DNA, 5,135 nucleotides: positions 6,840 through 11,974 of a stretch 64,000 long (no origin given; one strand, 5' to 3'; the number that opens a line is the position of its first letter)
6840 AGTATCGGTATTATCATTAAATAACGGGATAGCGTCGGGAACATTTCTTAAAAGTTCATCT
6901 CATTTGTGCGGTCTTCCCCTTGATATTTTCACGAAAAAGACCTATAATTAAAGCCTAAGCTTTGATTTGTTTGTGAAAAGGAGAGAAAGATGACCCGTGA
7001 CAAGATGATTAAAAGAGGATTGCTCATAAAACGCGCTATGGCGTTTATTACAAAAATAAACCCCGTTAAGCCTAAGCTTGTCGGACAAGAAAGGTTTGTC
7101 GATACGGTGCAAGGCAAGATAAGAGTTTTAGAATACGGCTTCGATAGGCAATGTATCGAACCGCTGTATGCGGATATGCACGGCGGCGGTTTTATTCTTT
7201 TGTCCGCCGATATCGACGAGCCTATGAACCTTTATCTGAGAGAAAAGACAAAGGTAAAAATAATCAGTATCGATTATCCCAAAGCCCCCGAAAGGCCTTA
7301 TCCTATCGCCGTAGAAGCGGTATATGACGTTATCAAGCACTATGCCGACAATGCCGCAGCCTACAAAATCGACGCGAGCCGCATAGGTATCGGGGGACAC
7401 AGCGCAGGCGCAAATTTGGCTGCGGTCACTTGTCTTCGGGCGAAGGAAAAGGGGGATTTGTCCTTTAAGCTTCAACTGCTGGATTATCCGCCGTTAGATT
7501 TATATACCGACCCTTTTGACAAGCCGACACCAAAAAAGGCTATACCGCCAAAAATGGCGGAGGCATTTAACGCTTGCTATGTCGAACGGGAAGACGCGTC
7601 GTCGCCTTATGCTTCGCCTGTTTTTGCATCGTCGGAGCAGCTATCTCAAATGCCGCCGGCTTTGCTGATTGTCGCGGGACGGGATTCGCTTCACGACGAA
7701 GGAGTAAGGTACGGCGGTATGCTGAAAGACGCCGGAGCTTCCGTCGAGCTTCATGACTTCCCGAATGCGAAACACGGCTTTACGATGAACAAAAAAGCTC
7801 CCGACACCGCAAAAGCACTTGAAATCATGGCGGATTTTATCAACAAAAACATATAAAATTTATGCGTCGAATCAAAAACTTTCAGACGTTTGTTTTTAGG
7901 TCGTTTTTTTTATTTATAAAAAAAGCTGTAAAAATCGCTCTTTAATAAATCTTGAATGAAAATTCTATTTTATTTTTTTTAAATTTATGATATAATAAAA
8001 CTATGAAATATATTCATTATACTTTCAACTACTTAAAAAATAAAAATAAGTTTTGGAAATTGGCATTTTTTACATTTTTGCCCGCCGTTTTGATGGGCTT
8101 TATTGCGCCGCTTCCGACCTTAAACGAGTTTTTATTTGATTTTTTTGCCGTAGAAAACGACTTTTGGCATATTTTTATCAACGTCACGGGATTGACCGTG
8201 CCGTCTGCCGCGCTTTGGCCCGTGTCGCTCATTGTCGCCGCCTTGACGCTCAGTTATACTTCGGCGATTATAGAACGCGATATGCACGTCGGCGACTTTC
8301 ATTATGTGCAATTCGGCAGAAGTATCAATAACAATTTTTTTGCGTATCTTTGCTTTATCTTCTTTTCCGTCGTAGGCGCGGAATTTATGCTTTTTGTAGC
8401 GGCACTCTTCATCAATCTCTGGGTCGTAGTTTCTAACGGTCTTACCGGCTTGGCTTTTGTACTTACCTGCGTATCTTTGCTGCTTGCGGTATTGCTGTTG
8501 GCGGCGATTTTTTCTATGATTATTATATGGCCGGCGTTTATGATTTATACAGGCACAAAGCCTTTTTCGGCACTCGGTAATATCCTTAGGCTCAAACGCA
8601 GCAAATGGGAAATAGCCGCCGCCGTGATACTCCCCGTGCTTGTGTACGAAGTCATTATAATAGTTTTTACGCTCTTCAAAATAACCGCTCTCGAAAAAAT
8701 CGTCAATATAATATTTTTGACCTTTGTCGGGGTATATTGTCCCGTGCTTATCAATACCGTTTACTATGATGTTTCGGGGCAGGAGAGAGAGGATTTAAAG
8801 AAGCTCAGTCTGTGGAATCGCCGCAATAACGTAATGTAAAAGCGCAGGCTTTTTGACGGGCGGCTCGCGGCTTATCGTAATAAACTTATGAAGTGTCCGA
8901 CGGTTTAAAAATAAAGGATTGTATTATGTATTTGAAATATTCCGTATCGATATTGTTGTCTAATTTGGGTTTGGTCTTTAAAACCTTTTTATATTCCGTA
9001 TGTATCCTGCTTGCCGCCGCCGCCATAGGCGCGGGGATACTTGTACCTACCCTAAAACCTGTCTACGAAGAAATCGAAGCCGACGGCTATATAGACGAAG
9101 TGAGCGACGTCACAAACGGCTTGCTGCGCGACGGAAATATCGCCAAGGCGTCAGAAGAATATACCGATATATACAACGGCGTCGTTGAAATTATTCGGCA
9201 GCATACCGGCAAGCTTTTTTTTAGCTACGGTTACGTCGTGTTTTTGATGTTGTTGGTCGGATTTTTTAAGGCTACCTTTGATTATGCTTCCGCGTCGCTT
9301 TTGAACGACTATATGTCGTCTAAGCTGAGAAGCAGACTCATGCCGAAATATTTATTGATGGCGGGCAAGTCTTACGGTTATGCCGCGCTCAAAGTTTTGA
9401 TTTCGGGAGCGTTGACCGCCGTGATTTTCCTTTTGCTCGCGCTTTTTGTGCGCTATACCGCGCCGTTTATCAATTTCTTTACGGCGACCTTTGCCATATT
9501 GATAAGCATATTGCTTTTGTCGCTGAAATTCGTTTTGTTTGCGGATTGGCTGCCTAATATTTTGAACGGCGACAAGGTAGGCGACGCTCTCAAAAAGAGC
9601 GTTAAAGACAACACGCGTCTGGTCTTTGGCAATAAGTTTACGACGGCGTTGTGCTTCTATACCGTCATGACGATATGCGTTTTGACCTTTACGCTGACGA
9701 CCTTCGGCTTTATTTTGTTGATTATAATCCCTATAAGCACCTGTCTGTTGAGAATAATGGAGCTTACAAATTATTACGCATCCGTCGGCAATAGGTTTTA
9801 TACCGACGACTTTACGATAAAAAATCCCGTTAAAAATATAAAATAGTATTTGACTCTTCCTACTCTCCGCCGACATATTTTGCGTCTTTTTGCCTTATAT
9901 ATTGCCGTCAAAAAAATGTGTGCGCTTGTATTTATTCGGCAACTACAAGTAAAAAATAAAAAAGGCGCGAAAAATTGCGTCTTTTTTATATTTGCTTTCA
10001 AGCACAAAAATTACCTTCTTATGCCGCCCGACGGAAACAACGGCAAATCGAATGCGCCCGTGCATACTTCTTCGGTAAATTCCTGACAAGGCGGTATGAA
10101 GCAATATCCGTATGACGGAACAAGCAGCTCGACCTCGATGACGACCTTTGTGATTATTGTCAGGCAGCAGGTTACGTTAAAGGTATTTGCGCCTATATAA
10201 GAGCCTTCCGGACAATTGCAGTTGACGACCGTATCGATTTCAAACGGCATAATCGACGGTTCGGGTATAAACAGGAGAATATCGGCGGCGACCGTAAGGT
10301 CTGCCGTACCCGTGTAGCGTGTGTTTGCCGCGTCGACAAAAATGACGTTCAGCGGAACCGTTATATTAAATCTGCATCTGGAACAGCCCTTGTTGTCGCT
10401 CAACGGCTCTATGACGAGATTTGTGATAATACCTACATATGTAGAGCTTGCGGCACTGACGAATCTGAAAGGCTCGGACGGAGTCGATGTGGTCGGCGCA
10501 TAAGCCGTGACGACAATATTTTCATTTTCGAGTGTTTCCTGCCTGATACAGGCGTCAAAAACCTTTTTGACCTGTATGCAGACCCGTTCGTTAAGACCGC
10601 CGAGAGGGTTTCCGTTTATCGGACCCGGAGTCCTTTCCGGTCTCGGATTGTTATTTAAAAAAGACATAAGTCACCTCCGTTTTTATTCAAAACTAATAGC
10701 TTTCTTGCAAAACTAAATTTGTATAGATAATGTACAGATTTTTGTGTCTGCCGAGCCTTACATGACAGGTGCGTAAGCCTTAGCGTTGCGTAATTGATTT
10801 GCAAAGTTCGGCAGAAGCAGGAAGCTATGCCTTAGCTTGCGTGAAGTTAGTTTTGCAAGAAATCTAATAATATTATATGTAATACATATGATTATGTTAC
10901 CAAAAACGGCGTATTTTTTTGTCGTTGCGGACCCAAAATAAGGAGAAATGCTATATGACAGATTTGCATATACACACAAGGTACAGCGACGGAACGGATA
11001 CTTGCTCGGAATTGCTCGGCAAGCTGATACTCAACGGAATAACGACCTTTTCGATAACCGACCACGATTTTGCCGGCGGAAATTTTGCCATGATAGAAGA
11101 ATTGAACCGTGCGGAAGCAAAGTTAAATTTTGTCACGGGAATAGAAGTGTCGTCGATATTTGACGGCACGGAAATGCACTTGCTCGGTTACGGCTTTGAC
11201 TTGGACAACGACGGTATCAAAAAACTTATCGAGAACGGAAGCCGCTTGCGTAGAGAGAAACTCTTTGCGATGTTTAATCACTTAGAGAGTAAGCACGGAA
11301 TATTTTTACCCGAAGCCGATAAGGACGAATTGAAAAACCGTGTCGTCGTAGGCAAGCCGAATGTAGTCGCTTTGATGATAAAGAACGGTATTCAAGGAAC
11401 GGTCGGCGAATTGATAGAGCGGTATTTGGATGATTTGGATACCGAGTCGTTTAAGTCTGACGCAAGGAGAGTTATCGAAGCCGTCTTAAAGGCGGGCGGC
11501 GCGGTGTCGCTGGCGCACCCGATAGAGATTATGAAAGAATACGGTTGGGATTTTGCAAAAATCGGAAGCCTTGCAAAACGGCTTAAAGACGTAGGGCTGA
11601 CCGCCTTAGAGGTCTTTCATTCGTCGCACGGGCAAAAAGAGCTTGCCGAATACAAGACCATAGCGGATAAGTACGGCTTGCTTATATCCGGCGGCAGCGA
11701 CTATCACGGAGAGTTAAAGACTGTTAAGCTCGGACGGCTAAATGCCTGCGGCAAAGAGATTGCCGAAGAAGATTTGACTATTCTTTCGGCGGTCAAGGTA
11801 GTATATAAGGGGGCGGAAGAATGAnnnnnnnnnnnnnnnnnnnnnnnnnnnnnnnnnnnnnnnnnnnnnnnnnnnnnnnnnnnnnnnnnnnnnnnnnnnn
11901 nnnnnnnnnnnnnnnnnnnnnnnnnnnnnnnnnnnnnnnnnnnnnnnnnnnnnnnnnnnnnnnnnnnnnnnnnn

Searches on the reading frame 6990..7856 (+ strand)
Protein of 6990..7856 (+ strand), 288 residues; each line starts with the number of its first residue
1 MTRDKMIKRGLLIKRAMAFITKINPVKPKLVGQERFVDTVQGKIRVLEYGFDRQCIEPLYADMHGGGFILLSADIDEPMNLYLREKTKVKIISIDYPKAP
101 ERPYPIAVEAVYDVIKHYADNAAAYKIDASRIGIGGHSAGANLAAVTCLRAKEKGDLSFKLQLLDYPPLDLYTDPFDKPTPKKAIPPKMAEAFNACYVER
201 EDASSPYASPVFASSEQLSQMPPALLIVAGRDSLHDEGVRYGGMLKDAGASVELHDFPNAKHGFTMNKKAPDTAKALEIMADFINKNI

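Call 66: search_protein_families(library=pfam, max_evalue=0.00001, proteins=[window:6990-7856:+])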
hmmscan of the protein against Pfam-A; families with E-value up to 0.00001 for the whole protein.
window:6990-7856:+ (288 aa): 3 families
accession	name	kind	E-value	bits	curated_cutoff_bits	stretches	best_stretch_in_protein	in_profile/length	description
PF07859.19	Abhydrolase_3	-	3.7e-54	184.1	25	1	63-265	4-209/210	alpha/beta hydrolase fold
PF20434.5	BD-FAE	-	1.5e-12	47.9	26.8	1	63-154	19-113/215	BD-FAE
PF00326.27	Peptidase_S9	-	1.8e-07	31.3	22.6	1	111-286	45-208/213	Prolyl oligopeptidase family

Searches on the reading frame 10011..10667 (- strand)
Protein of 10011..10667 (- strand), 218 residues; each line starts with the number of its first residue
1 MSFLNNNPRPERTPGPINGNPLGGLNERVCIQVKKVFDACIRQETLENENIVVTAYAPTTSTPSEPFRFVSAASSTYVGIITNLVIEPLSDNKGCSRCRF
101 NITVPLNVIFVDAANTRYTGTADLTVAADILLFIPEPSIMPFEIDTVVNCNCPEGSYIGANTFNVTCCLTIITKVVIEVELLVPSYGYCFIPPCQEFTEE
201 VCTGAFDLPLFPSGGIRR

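Call 9: search_protein_families(library=pfam, proteins=[window:10011-10667:-])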
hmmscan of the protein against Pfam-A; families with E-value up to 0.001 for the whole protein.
window:10011-10667:- (218 aa): 0 families

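Call 47: find_encoding_contigs(protein=window:10011-10667:-, flank=3000, max_places=10)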
Protein window:10011-10667:- (218 aa): 1 contig read that carries it; 1 place shown.
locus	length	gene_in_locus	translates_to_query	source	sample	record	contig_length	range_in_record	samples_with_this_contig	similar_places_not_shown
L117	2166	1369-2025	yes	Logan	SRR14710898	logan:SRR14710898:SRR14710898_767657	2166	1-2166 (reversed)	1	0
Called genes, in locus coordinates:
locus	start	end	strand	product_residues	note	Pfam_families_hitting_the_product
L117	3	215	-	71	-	?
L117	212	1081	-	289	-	PF02811:PHP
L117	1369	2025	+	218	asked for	-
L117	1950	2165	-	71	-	?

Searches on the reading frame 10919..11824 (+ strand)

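Call 9: search_protein_families(library=pfam, proteins=[window:10919-11824:+])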
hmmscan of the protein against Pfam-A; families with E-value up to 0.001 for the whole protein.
window:10919-11824:+ (301 aa): 1 family
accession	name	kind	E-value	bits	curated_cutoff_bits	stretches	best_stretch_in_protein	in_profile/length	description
PF02811.25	PHP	-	1.9e-09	38.5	26.4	1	15-192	1-151/164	PHP domain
